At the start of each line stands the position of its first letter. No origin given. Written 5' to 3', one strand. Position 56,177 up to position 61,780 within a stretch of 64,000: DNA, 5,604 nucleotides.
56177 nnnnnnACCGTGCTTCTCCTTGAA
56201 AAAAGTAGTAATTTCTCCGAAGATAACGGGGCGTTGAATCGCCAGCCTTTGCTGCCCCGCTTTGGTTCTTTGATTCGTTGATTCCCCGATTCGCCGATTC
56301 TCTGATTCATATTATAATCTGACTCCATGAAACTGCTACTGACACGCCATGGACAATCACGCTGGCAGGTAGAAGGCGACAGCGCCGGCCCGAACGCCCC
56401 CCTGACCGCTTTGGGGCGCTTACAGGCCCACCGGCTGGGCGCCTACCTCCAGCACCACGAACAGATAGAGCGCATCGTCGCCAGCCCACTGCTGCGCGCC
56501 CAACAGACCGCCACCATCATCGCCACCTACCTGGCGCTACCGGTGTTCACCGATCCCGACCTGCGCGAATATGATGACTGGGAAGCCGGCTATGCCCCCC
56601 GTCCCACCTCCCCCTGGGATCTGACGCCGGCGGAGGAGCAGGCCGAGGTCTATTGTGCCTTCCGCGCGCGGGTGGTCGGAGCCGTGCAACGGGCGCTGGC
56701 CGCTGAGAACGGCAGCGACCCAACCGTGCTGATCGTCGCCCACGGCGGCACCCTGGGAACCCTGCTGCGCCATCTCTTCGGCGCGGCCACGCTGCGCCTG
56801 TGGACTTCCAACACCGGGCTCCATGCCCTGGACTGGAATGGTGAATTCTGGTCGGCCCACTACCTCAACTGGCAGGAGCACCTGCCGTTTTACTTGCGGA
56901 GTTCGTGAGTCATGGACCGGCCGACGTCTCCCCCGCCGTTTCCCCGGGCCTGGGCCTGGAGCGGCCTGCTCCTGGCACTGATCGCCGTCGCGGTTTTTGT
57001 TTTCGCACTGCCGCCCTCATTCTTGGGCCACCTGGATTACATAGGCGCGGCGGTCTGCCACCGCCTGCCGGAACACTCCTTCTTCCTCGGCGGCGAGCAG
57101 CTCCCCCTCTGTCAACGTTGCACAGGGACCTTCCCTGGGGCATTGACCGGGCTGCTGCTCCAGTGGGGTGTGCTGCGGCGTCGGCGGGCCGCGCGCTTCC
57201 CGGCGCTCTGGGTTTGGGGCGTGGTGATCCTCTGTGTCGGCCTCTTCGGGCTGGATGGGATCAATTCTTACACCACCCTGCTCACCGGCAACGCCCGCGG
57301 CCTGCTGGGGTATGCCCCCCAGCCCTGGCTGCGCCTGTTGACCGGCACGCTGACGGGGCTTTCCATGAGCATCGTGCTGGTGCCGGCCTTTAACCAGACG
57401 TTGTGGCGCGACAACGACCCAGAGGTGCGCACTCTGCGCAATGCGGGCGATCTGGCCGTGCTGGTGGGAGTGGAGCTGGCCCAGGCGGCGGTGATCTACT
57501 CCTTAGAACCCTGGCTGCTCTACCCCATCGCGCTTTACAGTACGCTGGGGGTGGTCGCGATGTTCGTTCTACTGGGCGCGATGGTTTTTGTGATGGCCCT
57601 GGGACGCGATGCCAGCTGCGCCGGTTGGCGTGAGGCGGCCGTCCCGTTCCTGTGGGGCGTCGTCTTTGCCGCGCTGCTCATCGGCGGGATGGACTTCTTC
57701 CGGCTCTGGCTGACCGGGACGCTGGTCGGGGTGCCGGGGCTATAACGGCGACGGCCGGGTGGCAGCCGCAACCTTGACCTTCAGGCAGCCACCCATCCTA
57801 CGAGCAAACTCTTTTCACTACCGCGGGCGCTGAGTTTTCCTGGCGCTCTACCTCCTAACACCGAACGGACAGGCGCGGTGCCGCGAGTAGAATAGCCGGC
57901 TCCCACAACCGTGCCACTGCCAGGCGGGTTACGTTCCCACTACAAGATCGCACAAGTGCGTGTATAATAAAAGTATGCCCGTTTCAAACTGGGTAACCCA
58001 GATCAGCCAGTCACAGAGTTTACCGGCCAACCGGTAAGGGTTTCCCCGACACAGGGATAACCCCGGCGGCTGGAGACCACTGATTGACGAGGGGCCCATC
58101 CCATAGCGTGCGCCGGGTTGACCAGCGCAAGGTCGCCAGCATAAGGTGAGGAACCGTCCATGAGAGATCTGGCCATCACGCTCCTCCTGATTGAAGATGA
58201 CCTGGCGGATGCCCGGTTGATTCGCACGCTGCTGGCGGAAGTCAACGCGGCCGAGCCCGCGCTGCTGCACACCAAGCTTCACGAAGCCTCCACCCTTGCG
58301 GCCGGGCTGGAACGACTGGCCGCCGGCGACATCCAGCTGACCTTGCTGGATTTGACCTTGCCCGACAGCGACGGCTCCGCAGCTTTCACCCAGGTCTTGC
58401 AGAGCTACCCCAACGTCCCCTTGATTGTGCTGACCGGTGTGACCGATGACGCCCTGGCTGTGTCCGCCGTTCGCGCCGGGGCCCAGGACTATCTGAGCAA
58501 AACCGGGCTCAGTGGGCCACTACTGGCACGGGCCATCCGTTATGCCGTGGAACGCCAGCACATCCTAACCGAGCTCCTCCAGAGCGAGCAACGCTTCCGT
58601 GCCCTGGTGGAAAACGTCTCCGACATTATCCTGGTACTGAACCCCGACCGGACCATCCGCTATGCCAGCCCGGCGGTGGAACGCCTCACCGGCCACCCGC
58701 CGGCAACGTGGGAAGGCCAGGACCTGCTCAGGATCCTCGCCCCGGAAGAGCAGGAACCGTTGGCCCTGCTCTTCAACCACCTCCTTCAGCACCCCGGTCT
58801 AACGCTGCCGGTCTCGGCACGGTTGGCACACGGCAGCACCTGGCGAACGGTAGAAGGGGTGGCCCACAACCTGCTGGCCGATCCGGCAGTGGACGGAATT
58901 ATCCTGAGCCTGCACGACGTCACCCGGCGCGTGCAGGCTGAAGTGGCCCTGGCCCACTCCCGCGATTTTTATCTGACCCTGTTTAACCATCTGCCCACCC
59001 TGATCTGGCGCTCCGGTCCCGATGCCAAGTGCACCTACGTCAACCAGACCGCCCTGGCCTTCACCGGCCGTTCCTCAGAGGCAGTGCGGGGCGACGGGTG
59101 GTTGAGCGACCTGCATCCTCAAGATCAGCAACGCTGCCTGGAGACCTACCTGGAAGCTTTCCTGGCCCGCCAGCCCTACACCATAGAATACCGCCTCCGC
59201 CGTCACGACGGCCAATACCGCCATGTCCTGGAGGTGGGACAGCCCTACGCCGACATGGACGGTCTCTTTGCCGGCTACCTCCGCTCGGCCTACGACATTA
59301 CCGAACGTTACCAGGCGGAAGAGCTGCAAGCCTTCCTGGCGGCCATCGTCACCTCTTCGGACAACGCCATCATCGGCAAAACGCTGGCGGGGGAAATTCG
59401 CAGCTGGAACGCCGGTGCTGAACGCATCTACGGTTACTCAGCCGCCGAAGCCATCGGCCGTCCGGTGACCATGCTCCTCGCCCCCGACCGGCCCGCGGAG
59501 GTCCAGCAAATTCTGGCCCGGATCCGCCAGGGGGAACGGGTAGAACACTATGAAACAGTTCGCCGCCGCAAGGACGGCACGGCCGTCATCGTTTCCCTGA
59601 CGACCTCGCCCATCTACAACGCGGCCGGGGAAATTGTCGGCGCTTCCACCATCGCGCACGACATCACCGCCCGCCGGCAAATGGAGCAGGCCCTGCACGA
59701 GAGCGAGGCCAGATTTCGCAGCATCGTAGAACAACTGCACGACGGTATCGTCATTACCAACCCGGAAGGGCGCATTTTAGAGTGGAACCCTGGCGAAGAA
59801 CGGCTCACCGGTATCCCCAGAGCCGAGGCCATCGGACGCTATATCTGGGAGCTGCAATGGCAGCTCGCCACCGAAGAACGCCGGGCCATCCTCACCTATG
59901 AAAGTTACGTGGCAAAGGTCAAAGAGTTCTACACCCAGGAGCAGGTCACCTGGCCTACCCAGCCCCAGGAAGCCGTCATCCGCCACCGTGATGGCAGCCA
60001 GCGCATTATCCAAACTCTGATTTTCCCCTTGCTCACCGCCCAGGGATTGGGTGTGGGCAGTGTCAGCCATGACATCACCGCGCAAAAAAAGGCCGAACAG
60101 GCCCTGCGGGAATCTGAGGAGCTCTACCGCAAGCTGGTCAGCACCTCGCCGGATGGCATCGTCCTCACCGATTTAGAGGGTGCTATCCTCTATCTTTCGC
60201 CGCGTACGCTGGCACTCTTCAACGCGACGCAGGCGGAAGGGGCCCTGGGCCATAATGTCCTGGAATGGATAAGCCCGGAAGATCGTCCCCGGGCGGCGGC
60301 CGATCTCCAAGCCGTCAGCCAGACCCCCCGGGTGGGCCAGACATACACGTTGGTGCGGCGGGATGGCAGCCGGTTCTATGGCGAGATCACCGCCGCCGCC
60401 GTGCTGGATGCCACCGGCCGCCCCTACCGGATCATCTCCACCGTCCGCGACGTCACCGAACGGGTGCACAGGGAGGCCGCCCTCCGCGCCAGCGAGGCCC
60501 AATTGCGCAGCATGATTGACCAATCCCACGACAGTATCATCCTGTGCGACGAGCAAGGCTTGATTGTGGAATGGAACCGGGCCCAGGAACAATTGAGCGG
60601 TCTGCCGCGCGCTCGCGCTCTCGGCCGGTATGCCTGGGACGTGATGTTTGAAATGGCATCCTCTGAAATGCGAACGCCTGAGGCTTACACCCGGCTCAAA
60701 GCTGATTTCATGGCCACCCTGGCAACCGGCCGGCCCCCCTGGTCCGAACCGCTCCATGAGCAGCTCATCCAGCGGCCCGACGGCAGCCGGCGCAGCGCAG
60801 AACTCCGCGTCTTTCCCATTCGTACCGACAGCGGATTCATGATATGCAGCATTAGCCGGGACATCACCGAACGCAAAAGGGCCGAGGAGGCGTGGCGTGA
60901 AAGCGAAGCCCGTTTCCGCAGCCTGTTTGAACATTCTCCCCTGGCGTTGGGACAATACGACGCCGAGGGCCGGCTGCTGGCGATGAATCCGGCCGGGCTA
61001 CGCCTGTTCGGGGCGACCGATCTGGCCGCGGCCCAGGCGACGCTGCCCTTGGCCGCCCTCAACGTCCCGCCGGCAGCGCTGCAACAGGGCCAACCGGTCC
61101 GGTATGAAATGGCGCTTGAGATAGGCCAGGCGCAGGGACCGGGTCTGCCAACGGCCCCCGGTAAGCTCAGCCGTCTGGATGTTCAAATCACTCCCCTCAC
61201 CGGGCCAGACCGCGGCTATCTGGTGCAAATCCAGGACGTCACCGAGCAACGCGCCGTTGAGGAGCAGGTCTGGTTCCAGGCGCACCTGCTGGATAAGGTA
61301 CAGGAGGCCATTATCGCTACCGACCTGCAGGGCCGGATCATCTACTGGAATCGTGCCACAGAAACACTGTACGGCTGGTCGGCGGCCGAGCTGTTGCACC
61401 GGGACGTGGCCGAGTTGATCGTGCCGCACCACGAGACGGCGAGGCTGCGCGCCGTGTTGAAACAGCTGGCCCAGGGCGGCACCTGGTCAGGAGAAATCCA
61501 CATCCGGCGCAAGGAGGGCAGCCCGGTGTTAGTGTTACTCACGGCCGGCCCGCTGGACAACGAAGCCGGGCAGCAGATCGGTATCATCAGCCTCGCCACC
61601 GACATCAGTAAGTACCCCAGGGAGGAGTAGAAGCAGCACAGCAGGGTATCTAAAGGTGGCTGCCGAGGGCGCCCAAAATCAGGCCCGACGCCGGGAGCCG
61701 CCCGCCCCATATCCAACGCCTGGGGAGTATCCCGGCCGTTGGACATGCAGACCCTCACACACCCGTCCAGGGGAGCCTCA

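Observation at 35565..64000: About 28 kb island devoted almost entirely to two-component and PAS/GAF signalling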

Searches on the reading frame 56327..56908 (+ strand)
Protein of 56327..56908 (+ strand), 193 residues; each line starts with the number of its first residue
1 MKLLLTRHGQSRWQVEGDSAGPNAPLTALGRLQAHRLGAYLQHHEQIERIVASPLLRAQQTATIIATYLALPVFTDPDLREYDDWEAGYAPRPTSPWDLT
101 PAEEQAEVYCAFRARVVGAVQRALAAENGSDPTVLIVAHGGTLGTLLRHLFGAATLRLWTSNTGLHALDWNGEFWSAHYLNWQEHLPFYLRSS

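Call 3: search_protein_families(library=pfam, proteins=[window:56327-56908:+], max_evalue=0.01)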
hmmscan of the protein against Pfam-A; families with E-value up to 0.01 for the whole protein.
window:56327-56908:+ (193 aa): 1 family
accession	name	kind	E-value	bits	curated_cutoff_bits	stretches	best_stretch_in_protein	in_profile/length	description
PF00300.27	His_Phos_1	-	5e-36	124.6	21.7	1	3-182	1-193/194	Histidine phosphatase superfamily (branch 1)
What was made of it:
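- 56327..56908 (+): Histidine-phosphatase superfamily (branch 1) protein, 193 aa. Pfam His_Phos_1, 5e-36 (call 3).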

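Call 18: search_protein_families(library=ncbifam, proteins=[window:56327-56908:+], max_evalue=0.001)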
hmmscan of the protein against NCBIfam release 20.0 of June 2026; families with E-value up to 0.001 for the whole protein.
window:56327-56908:+ (193 aa): 16 families
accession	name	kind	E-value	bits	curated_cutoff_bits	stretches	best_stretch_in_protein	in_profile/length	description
NF005567.0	PRK07238.1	equivalog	5.6e-18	65.4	326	1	2-156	179-343/378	bifunctional RNase H/acid phosphatase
TIGR03162.1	ribazole_cobC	equivalog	5.5e-17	61.8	162.9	1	3-162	1-167/176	alpha-ribazole phosphatase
NF002901.0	PRK03482.1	equivalog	3.2e-15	56.3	261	1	3-83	4-84/215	2,3-diphosphoglycerate-dependent phosphoglycerate mutase GpmB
NF011580.0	PRK15004.1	equivalog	1.5e-14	54.5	250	1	1-86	1-88/203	adenosylcobalamin/alpha-ribazole phosphatase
TIGR00249.1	sixA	equivalog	5e-12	45.9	74.5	1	1-69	1-67/154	phosphohistidine phosphatase SixA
TIGR03848.1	MSMEG_4193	subfamily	1.8e-11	43.9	203.85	1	3-86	2-88/204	MSMEG_4193 family putative phosphomutase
NF038349.1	dPGM_arch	equivalog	2.3e-11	43.9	225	1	4-82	2-81/194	2,3-diphosphoglycerate-dependent phosphoglycerate mutase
NF045917.1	PhserinePhPspA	equivalog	4.2e-10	39.6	350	1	1-84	2-85/211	phosphoserine phosphatase PspA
NF010718.0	PRK14120.1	equivalog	2.6e-08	33.5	366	1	2-64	6-70/249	phosphoglyceromutase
TIGR01258.1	pgm_1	subfamily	1.1e-07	31.6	81.7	0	1-66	1-68/245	2,3-bisphosphoglycerate-dependent phosphoglycerate mutase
NF009994.0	PRK13463.1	equivalog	1.8e-07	31.1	277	1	4-81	6-83/203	phosphoserine phosphatase 1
NF010713.0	PRK14115.1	equivalog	3.8e-07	29.7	305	0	1-67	2-70/248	2,3-diphosphoglycerate-dependent phosphoglycerate mutase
NF002217.0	PRK01112.1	equivalog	1e-06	28.3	320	1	2-67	3-68/228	2,3-bisphosphoglycerate-dependent phosphoglycerate mutase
NF002339.0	PRK01295.1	equivalog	2.2e-06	27.3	316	1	3-71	5-75/206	2,3-bisphosphoglycerate-dependent phosphoglycerate mutase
NF009993.0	PRK13462.1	equivalog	7.9e-06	25.6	226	1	2-66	7-73/203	acid phosphatase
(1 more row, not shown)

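Call 43: find_encoding_contigs(protein=window:56327-56908:+, flank=10000, max_places=4)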
Protein window:56327-56908:+ (193 aa): 1 contig read that carries it; 1 place shown.
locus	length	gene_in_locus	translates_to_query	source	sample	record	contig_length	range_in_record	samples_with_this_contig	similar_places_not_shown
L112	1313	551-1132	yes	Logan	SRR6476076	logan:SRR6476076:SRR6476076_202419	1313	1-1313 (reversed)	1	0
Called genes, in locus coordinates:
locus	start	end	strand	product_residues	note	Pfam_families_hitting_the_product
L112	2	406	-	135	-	?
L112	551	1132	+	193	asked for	PF00300:His_Phos_1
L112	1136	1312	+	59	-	?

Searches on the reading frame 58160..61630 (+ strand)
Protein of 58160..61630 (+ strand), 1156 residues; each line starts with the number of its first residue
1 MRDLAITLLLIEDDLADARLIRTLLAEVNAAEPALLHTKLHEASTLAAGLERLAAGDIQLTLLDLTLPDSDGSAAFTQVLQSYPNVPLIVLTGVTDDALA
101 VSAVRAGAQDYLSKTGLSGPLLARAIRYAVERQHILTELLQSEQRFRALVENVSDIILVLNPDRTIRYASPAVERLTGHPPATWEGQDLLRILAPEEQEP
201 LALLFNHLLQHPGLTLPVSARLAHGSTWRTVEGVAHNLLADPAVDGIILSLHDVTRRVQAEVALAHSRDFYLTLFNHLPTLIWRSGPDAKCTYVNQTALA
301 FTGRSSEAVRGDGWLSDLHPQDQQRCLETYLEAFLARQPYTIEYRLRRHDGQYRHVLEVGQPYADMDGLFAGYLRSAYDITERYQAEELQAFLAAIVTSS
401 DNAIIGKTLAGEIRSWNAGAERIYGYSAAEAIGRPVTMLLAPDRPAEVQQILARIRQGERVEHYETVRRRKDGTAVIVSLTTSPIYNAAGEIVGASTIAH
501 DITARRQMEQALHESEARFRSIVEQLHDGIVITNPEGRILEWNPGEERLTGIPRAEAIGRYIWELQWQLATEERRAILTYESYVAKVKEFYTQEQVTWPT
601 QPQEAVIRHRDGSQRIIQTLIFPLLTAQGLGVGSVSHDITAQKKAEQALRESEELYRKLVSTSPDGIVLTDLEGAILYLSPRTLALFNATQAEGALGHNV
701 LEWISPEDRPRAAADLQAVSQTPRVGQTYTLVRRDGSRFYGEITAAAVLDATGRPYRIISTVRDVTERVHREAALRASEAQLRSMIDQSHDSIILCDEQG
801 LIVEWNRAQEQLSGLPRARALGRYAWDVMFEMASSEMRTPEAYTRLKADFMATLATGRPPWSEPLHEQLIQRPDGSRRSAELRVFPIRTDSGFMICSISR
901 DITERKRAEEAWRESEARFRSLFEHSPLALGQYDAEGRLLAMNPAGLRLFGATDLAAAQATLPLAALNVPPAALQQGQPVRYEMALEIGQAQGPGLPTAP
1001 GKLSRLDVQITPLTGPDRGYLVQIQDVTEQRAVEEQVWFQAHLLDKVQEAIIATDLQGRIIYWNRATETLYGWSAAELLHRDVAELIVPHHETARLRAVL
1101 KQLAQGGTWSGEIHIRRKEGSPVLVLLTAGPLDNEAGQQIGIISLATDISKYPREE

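Call 4: search_protein_families(library=pfam, proteins=[window:58160-61630:+], max_evalue=0.01)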
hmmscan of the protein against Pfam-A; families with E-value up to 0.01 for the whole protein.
window:58160-61630:+ (1156 aa): 9 families
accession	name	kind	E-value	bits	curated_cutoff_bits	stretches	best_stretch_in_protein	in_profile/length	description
PF00989.32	PAS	-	7.1e-104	342.2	22.6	7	392-502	2-113/113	PAS fold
PF08448.16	PAS_4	-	3.9e-95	314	23.1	8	1044-1150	1-106/110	PAS fold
PF13426.13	PAS_9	-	1.8e-82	272.7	27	6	404-504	4-103/103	PAS domain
PF08447.18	PAS_3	-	2.2e-57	191.7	25.6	4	293-368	3-80/89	PAS fold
PF13188.13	PAS_8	-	1.2e-56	187.2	21.8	7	144-200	1-57/65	PAS domain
PF12860.13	PAS_7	-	2.9e-15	56.9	27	0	789-910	4-115/115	PAS fold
PF00072.30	Response_reg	-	2.8e-13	50.4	30.2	1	9-115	2-100/111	Response regulator receiver domain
PF13596.12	PAS_10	-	1.7e-12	48.3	22.1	1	413-503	21-106/106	PAS domain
PF24820.1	Diguanyl_cycl_sensor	-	7.3e-09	36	28.1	0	523-614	2-86/109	Diguanylate cyclase-like sensor domain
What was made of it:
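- Checked: Neither large kinase has a Response_reg or Hpt hit (call 4).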

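Call 42: find_encoding_contigs(protein=window:58160-61630:+, flank=10000, max_places=4)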
Protein window:58160-61630:+ (1156 aa): no gene with exactly this product is on record in the collection.
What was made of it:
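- Tried and rejected: Exact-sequence look-up of the REC-PAS protein found nothing, and look-up of the His_Phos_1 protein returned only a 1.3-kb contig (calls 42, 43).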
